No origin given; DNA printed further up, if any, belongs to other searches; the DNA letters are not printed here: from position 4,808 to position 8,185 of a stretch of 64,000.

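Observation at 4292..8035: AT-rich (~30% GC) island: MmeI-like type IIL RM enzyme co-transcribed with a 4-TM membrane protein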

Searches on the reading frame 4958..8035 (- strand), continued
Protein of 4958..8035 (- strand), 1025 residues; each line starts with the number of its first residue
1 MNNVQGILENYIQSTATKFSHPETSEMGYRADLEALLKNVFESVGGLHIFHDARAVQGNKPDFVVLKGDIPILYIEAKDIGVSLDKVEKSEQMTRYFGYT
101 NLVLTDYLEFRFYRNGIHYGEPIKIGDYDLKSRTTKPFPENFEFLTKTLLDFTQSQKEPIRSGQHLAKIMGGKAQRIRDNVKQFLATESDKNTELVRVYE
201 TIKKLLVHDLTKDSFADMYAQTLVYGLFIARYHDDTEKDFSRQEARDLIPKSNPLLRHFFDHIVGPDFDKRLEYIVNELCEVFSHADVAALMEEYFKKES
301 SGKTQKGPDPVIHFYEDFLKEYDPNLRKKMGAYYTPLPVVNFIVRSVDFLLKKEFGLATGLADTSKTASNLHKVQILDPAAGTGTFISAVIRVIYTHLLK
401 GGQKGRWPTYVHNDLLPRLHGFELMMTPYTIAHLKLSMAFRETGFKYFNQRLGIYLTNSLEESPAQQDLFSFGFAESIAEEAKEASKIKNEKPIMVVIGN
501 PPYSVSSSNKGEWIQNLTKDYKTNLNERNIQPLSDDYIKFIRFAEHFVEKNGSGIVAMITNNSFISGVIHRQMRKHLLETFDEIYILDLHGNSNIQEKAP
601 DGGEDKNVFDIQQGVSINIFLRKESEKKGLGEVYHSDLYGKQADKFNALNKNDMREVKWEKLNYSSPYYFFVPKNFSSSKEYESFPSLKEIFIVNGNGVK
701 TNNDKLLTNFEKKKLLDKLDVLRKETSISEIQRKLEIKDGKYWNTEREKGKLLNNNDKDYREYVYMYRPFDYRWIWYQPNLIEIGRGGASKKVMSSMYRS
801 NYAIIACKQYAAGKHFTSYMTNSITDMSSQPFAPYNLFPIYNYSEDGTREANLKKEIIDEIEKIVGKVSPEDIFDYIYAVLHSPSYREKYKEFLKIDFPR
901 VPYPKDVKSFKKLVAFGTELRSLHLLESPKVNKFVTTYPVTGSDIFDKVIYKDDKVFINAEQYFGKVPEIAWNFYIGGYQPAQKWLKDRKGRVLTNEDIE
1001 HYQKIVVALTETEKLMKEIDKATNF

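Call 44: find_homologous_proteins(query=window:4958-8035:-, max_evalue=1e-10)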
Query window:4958-8035:- (1025 aa): 8000 proteins with E <= 1e-10 among 8000 candidates; the best 120 are listed.
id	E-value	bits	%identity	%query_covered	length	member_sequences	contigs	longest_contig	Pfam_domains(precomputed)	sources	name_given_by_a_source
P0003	0.0e+0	2180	93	100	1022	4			PF18135.8,PF04313.21,PF02384.23,PF07669.18,PF20473.5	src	-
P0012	0.0e+0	1625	69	99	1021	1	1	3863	PF18135.8,PF02384.23,PF07669.18,PF20473.5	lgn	-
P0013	0.0e+0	1624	70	99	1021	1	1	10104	PF18135.8,PF02384.23,PF07669.18,PF20473.5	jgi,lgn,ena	-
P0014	0.0e+0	1615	69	99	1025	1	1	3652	PF18135.8,PF02384.23,PF07669.18,PF20473.5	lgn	-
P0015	0.0e+0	1614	70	99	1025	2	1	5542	PF18135.8,PF02384.23,PF07669.18,PF20473.5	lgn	-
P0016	0.0e+0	1612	69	99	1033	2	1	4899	PF18135.8,PF02384.23,PF07669.18,PF20473.5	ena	-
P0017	0.0e+0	1606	69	99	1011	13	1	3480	PF18135.8,PF02384.23,PF07669.18,PF20473.5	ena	-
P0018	0.0e+0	1594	70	97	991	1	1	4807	PF18135.8,PF02384.23,PF07669.18,PF20473.5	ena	-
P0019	0.0e+0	1588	68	100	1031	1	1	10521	PF18135.8,PF02384.23,PF07669.18,PF20473.5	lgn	-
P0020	0.0e+0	1584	69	99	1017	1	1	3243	PF18135.8,PF02384.23,PF07669.18,PF20473.5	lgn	-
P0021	0.0e+0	1583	68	99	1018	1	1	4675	PF18135.8,PF02384.23,PF07669.18,PF20473.5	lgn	-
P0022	0.0e+0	1582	69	99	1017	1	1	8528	PF18135.8,PF02384.23,PF07669.18,PF20473.5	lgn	-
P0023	0.0e+0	1577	69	100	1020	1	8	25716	PF18135.8,PF02384.23,PF07669.18,PF20473.5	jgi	-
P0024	0.0e+0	1577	68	99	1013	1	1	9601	PF18135.8,PF02384.23,PF07669.18,PF20473.5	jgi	-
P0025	0.0e+0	1577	68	100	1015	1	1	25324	PF18135.8,PF02384.23,PF07669.18,PF20473.5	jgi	-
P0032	0.0e+0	1566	69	99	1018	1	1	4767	PF18135.8,PF02384.23,PF07669.18,PF20473.5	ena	-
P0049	0.0e+0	1556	68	99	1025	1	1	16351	PF18135.8,PF02384.23,PF07669.18,PF20473.5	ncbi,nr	ncbi:MAG: N-6 DNA methylase [bacterium]|nr:N-6 DNA methylase [bacterium]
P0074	0.0e+0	1537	68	100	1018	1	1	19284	PF18135.8,PF02384.23,PF07669.18,PF20473.5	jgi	jgi:type I restriction-modification system DNA methylase subunit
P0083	0.0e+0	1531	66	100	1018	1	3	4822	PF18135.8,PF02384.23,PF07669.18,PF20473.5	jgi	-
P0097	0.0e+0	1526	66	100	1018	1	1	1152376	PF18135.8,PF02384.23,PF07669.18,PF20473.5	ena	-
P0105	0.0e+0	1522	66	100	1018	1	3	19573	PF18135.8,PF02384.23,PF07669.18,PF20473.5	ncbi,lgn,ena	-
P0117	0.0e+0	1519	67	99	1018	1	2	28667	PF18135.8,PF02384.23,PF07669.18,PF20473.5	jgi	jgi:predicted helicase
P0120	0.0e+0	1517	67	99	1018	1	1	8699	PF18135.8,PF02384.23,PF07669.18,PF20473.5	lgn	-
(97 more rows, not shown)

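Call 59: search_protein_families(library=phrogs, proteins=[window:4958-8035:-], max_evalue=0.1)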
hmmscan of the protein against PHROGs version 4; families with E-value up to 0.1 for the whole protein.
window:4958-8035:- (1025 aa): 4 families
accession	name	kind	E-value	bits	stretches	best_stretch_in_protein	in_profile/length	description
phrog_2713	-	unknown function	6.2e-11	43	1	313-580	174-369/520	-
phrog_4840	-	unknown function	1.2e-09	38.8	1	801-936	16-159/279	-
phrog_16674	-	other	6.1e-09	35.1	2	319-392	393-449/1364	DNA methyltransferase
phrog_4225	-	DNA, RNA and nucleotide metabolism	5.4e-05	23.4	1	56-113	61-119/357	endonuclease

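Call 62: predict_structure(alignment_id=A2)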
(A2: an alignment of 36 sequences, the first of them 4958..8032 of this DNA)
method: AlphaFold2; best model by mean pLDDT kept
length: 1024 residues; sequences in the alignment: 36
mean_pLDDT: 63.8   pTM: 0.45
mean pLDDT of the five models: 63.8, 61.4, 58.6, 54.6, 46.1
residues with pLDDT >= 90: 28; 70-90: 424; 50-70: 333; < 50: 239
segments of 3 or more residues with pLDDT < 50: 20-23, 25-27, 38-47, 66-70, 76-85, 87-122, 138-157, 203-208, 297-306, 328-332, 415-427, 444-490, 502-508, 593-597, 672-682, 785-788, 809-813, 881-899
pLDDT, mean of each block of 10 residues (from residue 1): 60 59 49 51 46 54 51 46 45 38 27 29 56 55 37 45 76 77 76 67 49 72 74 70 65 54 61 72 73 53 46 70 58 66 90 81 63 62 65 70 51 45 40 56 46 27 28 29 38 69 41 59 54 60 71 81 55 78 84 48 61 78 82 83 80 86 62 43 63 78 84 91 88 84 85 81 78 83 56 81 67 60 67 75 84 81 77 63 40 41 62 74 80 63 78 81 80 72 83 81 87 78 54
secondary structure, 60 per line:
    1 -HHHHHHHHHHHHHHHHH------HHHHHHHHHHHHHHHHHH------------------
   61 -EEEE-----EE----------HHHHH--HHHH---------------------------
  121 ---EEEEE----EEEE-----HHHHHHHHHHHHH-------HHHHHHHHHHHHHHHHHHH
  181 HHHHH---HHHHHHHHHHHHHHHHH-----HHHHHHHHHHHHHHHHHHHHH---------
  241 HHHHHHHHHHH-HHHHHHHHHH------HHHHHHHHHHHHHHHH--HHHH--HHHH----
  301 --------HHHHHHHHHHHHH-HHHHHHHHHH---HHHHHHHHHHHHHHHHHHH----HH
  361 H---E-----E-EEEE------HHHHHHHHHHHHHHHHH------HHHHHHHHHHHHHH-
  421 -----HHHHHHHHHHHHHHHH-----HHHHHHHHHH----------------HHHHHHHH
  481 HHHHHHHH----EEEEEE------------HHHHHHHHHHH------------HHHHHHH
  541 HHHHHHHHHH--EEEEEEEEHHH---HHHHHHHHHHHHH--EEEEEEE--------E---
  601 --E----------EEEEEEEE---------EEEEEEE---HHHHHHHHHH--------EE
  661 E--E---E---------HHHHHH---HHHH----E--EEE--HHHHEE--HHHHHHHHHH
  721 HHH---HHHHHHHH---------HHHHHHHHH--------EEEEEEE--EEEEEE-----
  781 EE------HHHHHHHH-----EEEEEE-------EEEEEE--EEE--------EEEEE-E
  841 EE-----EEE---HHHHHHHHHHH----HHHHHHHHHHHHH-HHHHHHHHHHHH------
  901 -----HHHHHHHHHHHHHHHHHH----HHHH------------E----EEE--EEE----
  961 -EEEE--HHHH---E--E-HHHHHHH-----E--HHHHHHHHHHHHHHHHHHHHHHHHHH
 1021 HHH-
elements in order (helices of 4 or more, strands of 3 or more residues): H2-18 H25-42 E62-65 H83-87 H90-93 E124-128 E133-136 H142-154 H162-185 H189-205 H211-231 H241-251 H253-262 H269-284 H287-290 H293-296 H309-321 H323-332 H336-354 E373-376 H383-399 H406-419 H426-441 H447-456 H473-488 E493-498 H511-521 H534-550 E553-560 H567-579 E582-588 E614-621 E631-637 H641-650 E659-661 H678-683 H687-690 E698-700 H703-706 H711-723 H727-734 H744-752 E761-767 E770-775 H789-796 E802-807 E815-820 E823-825 E834-838 E840-842 E848-850 H854-864 H869-881 H883-894 H906-923 H928-931 E949-951 E954-956 E962-965 H968-971 H980-986 H995-1023

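Call 64: fold_search(model_id=the predicted structure, library=pdb)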
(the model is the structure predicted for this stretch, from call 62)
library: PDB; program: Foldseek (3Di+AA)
matches with E <= 10: 278; with E <= 0.001: 58
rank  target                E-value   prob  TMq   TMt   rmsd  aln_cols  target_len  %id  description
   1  7lo5_C                4.9e-31  1.00  0.33  0.33  28.7      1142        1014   19  cryoEM structure DrdV-DNA complex (released 2021-03-17)
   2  4xqk_A                6.8e-31  1.00  0.35  0.24  27.9       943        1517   20  ATP-dependent Type ISP restriction-modification enzyme LlaBIII bound to DNA (released 2015-09-16)
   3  4xqk_B                4.7e-30  1.00  0.34  0.25  28.0       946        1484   20  ATP-dependent Type ISP restriction-modification enzyme LlaBIII bound to DNA (released 2015-09-16)
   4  7lo5_B                1.2e-29  1.00  0.31  0.32  28.5      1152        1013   20  cryoEM structure DrdV-DNA complex (released 2021-03-17)
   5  7lo5_A                3.1e-29  1.00  0.33  0.33  28.9      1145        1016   19  cryoEM structure DrdV-DNA complex (released 2021-03-17)
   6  7lo5_D                4.2e-29  1.00  0.33  0.33  28.4      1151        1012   19  cryoEM structure DrdV-DNA complex (released 2021-03-17)
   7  7lvv_A                5.3e-29  1.00  0.33  0.34  28.7      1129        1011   19  cryoEM structure DrdV-DNA complex (released 2021-03-17)
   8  5ffj_A                3.0e-28  1.00  0.32  0.32  28.4       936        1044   19  Structure of a nuclease-deletion mutant of the Type ISP restriction-modification enzyme LlaGI in complex with a DNA su (released 2016-03-30)
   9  7lvv_B                3.5e-28  1.00  0.33  0.34  28.6      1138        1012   19  cryoEM structure DrdV-DNA complex (released 2021-03-17)
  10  5ffj_B                8.7e-28  1.00  0.35  0.29  28.0       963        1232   19  Structure of a nuclease-deletion mutant of the Type ISP restriction-modification enzyme LlaGI in complex with a DNA su (released 2016-03-30)
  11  8c45_A                3.2e-09  1.00  0.29  0.25  18.4       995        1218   12  PglX methyltransferase from the Salmonella BREX phage defence system (aka BrxX) (released 2024-07-10)
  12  8q56_A                4.1e-09  1.00  0.29  0.25  20.6      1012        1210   13  PglX methyltransferase of Salmonella BREX phage defence system (aka BrxX) bound to inhibitor Ocr (released 2024-08-21)
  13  8cxw_A                9.7e-09  1.00  0.20  0.33  20.7       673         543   15  CamA Adenine Methyltransferase Complexed to Cognate Substrate DNA and Inhibitor piclidenoson (Compound 4) (released 2023-01-11)
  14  7rfl_A                1.1e-08  1.00  0.21  0.34  22.5       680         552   14  CamA Adenine Methyltransferase Complexed to Cognate Substrate DNA and Inhibitor SGC0946 (released 2021-09-15)
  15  7rfm_A                1.9e-08  1.00  0.20  0.34  21.8       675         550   14  CamA Adenine Methyltransferase Complexed to Cognate Substrate DNA and Inhibitor EPZ004777 (released 2021-09-15)
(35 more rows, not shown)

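Call 65: search_solved_structures(query=A2, max_evalue=0.01)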
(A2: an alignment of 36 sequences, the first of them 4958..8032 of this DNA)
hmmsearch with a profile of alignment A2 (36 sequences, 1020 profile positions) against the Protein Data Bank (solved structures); distinct sequences matched with E-value up to 0.01: 4.
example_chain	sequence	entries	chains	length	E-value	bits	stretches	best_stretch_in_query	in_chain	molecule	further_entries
7lo5_A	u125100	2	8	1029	5.7e-67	229.6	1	282-920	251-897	Site-specific DNA-methyltransferase (adenine-specific)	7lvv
4xqk_A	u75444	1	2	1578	5.7e-67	229.6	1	225-983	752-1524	LlaBIII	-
5ffj_A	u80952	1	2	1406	1.1e-56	195.6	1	225-985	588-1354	Endonuclease and methylase LlaGI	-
7vru_A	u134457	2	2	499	0.0095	17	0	291-345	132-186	Site-specific DNA-methyltransferase (adenine-specific)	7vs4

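Call 76: search_dna_similar(query=window:4958-8035:-, collection=plasmids, mode=protein, max_evalue=1e-20, max_rows=15)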
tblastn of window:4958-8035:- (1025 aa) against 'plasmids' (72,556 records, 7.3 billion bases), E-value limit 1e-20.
Records with a match: 193; places in all: 198; records where one place covers at least 80% of the query: 42.
Best place of each record, by identity: <60% 193.
By first word of the organism name: Borrelia 32; Klebsiella 14; Borreliella 12; Lactococcus 11; Pseudomonas 7; Escherichia 7; Leuconostoc 6; Streptomyces 5; Corynebacterium 5; Nostoc 4; and 60 more.
By predicted mobility (MOB-suite, as given by PLSDB): non-mobilizable 111; mobilizable 45; conjugative 37.
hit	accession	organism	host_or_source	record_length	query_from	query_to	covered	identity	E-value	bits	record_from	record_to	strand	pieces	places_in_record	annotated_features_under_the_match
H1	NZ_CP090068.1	Acinetobacter sp. SH20PTE14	pig manure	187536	7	1021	99%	41.2%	0e+0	758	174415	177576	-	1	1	type ISP restriction/modification enzyme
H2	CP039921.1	Agrobacterium tumefaciens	-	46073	3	1020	99%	39.0%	0e+0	689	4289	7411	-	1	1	DNA methyltransferase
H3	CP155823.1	Thioclava sp. 'Guangxiensis'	Bruguiera gymnorhiza,pure ...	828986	10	1019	99%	39.3%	0e+0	673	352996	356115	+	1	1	type ISP restriction/modification enzyme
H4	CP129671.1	Agrobacterium tumefaciens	Metal working fluids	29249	3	1020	99%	38.6%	0e+0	684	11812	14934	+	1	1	N-6 DNA methylase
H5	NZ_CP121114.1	Roseinatronobacter sp. S2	cell culture,Alkaline Spring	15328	7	1019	99%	37.5%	1e-99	666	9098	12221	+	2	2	type ISP restriction/modification enzyme | N-6 DNA methylase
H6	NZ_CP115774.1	Paracoccus sediminicola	cell culture,sediment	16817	3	1019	99%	37.3%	0e+0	665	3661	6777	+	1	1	type ISP restriction/modification enzyme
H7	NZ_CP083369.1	Pseudomonas aeruginosa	Homo sapiens,sputum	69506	9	1020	99%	35.6%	0e+0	634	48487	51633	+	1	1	type ISP restriction/modification enzyme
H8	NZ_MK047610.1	Pseudomonas aeruginosa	Homo sapiens,Rectal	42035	9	1020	99%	35.6%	0e+0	634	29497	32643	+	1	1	type ISP restriction/modification enzyme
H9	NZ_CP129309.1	Borrelia turicatae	Ornithdoros turicata,whole ...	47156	5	1023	99%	34.4%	3e-143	482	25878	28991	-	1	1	type ISP restriction/modification enzyme | hypothetical protein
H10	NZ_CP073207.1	Borrelia turicatae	Homo sapiens,blood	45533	5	1023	99%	34.3%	9e-144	483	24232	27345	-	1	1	type ISP restriction/modification enzyme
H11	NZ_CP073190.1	Borrelia turicatae 91E135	Ornithdoros turicatae,lab mouse blood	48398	5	1023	99%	33.9%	8e-143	481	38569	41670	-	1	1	type ISP restriction/modification enzyme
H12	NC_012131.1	Borreliella valaisiana VS116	-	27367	23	1021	97%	34.2%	3e-139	470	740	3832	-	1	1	type ISP restriction/modification enzyme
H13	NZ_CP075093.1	Borrelia coriaceae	Ornithodoros coriaceus,tick tissue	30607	1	1020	100%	33.5%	3e-142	479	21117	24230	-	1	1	type ISP restriction/modification enzyme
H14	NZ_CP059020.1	Borreliella bavariensis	Ixodes persulcatus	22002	23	1021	97%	34.0%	2e-140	474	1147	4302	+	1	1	type ISP restriction/modification enzyme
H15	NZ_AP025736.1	Nostoc cf. commune SO-36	-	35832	133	1022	87%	38.0%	1e-168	556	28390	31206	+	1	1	type ISP restriction/modification enzyme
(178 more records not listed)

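Call 77: search_dna_similar(query=window:4958-8035:-, collection=phages, mode=protein, max_evalue=1e-20, max_rows=10)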
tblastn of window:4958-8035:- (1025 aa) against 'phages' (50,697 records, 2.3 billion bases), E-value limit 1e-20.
Records with a match: 2; places in all: 2; records where one place covers at least 80% of the query: 0.
Best place of each record, by identity: <60% 2.
By first word of the organism name: Listeria 2.
By host as written in the record: Listeria monocytogenes 2.
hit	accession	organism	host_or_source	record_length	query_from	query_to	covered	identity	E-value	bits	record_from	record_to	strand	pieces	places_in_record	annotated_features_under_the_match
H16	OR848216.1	Listeria phage LM 4-14-1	Listeria monocytogenes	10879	296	989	68%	26.0%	3e-36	155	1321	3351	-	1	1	record has no annotation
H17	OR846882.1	Listeria phage LM 4-11-1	Listeria monocytogenes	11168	296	989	68%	26.0%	3e-36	155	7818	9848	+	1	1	record has no annotation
